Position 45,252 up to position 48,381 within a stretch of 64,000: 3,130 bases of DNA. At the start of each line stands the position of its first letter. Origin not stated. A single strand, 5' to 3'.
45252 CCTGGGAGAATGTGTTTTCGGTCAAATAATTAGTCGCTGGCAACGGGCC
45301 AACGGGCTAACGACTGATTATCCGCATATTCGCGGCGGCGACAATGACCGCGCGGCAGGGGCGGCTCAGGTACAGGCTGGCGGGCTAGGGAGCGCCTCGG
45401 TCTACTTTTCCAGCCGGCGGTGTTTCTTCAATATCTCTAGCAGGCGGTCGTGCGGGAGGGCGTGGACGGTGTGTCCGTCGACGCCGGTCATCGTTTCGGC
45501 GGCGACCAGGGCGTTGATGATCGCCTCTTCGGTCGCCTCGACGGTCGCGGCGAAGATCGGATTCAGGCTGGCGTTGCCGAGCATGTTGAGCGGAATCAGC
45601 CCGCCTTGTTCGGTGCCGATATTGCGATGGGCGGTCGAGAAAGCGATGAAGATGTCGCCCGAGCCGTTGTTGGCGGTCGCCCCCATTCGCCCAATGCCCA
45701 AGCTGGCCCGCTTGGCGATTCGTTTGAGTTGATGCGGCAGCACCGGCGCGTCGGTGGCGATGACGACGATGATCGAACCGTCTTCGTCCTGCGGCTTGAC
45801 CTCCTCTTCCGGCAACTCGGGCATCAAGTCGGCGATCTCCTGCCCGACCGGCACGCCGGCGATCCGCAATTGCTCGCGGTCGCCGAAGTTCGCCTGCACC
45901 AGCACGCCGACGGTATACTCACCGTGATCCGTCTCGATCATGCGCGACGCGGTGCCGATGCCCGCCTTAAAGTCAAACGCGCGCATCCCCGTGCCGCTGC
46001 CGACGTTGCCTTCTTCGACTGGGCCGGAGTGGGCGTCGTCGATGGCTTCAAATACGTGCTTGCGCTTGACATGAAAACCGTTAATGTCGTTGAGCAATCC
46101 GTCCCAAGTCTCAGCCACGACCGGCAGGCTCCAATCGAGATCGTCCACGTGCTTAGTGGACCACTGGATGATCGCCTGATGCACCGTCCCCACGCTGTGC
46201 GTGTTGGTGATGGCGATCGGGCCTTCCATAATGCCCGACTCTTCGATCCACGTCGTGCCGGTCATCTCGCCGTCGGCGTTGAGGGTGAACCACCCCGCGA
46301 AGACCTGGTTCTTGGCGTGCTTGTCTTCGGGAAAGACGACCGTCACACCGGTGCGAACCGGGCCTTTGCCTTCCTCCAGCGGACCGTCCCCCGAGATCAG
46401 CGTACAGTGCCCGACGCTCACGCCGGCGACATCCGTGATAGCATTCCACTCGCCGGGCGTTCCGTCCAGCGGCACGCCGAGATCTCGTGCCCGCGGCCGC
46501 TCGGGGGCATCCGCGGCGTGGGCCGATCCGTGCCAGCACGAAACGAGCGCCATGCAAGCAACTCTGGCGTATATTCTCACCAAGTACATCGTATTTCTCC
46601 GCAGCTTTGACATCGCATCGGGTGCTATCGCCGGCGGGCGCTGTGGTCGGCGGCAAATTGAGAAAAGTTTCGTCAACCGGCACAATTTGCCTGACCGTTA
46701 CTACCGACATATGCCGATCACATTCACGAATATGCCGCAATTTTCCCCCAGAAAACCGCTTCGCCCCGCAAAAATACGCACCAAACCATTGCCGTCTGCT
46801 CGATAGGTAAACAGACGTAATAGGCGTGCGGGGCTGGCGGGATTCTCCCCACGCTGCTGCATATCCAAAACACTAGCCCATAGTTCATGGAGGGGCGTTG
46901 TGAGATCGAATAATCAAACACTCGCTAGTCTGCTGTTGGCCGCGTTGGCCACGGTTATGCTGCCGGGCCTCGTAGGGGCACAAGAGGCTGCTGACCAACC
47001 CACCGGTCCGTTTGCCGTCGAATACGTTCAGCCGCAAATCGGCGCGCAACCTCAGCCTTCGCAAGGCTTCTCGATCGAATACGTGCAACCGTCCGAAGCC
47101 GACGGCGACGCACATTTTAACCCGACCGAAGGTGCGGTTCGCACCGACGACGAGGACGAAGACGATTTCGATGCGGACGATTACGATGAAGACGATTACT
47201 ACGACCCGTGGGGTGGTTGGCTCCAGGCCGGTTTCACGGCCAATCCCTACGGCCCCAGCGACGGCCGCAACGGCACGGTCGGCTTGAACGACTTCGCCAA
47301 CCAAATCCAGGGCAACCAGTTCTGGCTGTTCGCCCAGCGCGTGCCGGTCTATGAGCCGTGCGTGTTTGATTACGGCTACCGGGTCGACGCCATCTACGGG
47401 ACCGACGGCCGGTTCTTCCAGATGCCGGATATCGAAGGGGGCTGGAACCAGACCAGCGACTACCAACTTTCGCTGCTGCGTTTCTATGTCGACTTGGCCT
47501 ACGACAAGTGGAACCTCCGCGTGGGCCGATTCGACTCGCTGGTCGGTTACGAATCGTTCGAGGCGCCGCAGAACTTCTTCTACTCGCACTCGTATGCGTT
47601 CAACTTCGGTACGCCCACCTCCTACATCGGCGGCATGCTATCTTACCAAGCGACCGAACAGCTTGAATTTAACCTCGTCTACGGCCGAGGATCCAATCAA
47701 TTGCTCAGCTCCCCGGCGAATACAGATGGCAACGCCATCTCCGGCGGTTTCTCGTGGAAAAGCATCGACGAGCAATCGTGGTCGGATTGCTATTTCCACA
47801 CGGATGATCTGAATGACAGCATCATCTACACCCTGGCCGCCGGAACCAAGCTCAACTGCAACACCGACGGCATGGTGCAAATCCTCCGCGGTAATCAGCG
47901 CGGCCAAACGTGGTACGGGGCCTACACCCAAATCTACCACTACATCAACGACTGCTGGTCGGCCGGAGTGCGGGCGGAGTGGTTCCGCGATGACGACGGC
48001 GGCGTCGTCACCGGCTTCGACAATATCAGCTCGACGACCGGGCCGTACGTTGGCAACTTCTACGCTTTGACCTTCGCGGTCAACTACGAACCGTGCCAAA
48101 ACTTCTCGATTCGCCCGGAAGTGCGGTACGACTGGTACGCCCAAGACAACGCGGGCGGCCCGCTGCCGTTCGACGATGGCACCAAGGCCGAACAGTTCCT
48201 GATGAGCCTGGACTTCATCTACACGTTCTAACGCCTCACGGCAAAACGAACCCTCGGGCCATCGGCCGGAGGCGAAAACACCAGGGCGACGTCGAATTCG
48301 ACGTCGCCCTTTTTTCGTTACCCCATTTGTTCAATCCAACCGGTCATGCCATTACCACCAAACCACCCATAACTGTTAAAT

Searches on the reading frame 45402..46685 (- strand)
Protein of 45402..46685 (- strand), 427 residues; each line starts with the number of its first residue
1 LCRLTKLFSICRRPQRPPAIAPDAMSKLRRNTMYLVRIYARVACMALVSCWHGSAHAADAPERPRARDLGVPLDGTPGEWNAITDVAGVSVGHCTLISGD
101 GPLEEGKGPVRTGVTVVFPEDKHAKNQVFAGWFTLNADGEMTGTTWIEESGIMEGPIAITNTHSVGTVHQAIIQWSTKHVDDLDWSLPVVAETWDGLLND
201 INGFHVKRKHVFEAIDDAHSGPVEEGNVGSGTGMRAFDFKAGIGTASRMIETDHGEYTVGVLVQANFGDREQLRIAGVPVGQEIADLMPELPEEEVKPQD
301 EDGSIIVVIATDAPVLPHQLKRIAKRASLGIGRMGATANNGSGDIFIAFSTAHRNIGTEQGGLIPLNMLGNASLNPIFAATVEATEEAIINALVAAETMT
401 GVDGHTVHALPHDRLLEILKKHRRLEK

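Call 23: search_protein_families(library=pfam, proteins=[window:45402-46685:-], max_evalue=0.01)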
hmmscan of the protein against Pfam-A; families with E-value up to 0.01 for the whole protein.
window:45402-46685:- (427 aa): 1 family
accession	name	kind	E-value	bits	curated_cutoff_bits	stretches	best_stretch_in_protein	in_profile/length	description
PF03576.19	Peptidase_S58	-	7.8e-119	397.2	23.9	1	81-407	1-307/307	Peptidase family S58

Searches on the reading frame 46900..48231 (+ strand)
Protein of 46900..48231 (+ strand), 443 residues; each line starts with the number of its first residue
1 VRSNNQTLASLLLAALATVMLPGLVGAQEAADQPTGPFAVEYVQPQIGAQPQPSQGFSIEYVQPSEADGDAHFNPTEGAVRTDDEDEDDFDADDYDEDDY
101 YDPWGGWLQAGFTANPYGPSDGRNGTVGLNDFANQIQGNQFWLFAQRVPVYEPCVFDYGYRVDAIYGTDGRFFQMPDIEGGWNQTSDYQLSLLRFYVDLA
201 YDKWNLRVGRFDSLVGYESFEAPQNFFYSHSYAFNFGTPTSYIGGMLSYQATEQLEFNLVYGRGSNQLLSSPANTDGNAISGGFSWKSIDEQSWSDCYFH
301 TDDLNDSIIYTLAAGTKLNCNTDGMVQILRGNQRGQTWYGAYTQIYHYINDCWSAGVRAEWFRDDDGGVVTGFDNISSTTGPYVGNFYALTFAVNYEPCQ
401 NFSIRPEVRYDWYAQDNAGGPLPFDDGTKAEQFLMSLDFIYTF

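Call 23: search_protein_families(library=pfam, proteins=[window:46900-48231:+], max_evalue=0.01)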
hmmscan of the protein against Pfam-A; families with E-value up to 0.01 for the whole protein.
window:46900-48231:+ (443 aa): 2 families
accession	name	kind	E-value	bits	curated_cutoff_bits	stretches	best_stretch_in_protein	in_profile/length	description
PF07642.17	BBP2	-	5.9e-51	174.1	26.2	1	104-443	4-339/339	Putative beta-barrel porin-2, OmpL-like. bbp2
PF11336.14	DUF3138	-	0.0003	20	27.3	0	202-285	216-298/525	Protein of unknown function (DUF3138)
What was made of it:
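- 46900..48231 (+): OmpL-like beta-barrel porin (BBP2). It is a recurrent upstream neighbour of the synthetase in this lineage. Membership of the system is tentative. PF07642, E 6e-51 (call 23).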
